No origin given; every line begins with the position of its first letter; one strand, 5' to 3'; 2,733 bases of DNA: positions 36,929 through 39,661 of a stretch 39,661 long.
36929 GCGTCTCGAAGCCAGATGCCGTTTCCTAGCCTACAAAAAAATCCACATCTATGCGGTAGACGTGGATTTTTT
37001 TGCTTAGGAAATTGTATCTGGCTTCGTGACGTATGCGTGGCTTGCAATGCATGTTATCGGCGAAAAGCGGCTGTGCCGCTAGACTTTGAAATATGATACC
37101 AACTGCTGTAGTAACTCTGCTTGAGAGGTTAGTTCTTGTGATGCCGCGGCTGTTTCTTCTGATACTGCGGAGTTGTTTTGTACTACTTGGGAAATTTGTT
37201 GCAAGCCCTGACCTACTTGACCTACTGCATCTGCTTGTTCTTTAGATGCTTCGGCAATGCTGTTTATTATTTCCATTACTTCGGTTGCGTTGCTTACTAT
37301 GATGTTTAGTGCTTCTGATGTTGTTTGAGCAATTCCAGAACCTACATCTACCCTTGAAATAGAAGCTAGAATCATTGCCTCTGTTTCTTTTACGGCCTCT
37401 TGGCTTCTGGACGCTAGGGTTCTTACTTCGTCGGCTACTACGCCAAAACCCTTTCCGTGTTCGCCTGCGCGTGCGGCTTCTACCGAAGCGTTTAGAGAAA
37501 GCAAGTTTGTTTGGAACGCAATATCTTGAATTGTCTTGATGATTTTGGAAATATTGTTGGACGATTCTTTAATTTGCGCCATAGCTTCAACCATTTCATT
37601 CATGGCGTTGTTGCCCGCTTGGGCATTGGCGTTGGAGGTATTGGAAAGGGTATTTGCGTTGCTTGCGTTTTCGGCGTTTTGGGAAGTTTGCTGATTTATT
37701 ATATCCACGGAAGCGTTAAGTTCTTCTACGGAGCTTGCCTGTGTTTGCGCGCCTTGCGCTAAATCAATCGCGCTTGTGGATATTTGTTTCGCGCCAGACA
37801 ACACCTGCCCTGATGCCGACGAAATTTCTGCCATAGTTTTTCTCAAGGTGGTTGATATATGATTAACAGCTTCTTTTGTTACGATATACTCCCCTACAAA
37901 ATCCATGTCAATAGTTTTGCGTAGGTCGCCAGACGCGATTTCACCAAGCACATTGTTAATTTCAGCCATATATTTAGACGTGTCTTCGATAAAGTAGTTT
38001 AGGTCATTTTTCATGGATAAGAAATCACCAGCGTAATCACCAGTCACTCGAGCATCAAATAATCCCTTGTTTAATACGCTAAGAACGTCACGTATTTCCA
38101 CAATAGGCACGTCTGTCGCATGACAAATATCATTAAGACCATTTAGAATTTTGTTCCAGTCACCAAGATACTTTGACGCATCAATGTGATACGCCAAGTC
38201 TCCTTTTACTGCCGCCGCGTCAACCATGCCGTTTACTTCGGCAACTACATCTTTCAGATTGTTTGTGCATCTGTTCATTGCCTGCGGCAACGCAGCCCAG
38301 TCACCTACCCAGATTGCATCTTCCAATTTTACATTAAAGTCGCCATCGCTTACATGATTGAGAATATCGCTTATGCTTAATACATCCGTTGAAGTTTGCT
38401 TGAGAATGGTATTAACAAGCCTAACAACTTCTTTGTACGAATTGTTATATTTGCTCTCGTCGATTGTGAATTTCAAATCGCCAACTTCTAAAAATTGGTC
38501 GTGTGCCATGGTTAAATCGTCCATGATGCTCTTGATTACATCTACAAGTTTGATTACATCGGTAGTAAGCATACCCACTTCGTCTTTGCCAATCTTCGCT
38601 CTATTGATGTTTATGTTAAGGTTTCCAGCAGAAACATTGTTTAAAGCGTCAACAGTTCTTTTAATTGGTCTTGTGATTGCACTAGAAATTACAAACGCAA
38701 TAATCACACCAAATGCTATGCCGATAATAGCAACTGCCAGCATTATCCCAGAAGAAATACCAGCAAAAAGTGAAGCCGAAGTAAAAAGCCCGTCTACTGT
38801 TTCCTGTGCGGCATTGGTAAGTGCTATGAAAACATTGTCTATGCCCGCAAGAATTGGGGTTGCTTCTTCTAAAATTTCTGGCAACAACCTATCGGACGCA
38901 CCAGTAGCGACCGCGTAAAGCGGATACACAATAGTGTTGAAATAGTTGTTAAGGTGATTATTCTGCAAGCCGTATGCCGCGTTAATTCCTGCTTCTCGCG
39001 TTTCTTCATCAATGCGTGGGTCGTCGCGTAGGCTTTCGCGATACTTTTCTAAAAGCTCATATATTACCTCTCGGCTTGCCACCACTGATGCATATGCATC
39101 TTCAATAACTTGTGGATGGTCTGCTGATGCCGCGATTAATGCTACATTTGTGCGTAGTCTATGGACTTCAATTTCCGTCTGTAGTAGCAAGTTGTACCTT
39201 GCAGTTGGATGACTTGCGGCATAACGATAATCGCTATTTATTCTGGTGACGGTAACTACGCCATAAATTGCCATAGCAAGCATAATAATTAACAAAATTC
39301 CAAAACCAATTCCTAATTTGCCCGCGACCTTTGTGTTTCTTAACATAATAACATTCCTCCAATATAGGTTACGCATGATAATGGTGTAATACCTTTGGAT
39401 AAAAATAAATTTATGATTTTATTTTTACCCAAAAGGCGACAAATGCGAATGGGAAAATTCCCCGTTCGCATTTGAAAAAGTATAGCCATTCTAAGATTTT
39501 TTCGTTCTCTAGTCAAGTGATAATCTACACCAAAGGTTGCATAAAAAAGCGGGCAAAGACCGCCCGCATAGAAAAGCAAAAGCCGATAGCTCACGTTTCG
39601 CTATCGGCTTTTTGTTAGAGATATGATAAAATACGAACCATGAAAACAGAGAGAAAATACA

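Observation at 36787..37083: Cluster of three family A repeats: definition of a structured, orientation-biased repeat family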

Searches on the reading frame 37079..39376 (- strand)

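Call 13: search_protein_families(library=pfam, proteins=[window:37079-39376:-])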
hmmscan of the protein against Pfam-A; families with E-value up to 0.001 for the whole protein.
window:37079-39376:- (765 aa): 4 families
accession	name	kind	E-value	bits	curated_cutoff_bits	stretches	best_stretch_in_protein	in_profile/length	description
PF00015.26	MCPsignal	-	1.3e-45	155.8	34.6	1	577-731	3-171/172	Methyl-accepting chemotaxis protein (MCP) signalling domain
PF18947.5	HAMP_2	-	7.1e-26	90.4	24.3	2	403-464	2-63/67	HAMP domain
PF00672.30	HAMP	-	2.6e-08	34.5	25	1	230-274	2-44/53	HAMP domain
PF12729.13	4HB_MCP_1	-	8.1e-07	29.2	27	1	14-118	1-104/181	Four helix bundle sensory module for signal transduction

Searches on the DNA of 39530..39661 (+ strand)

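Call 66: search_dna_similar(query=window:39530-39661:+, collection=plasmids, mode=distant, max_rows=8)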
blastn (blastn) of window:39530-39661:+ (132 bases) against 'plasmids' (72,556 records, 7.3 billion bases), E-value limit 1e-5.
No match.
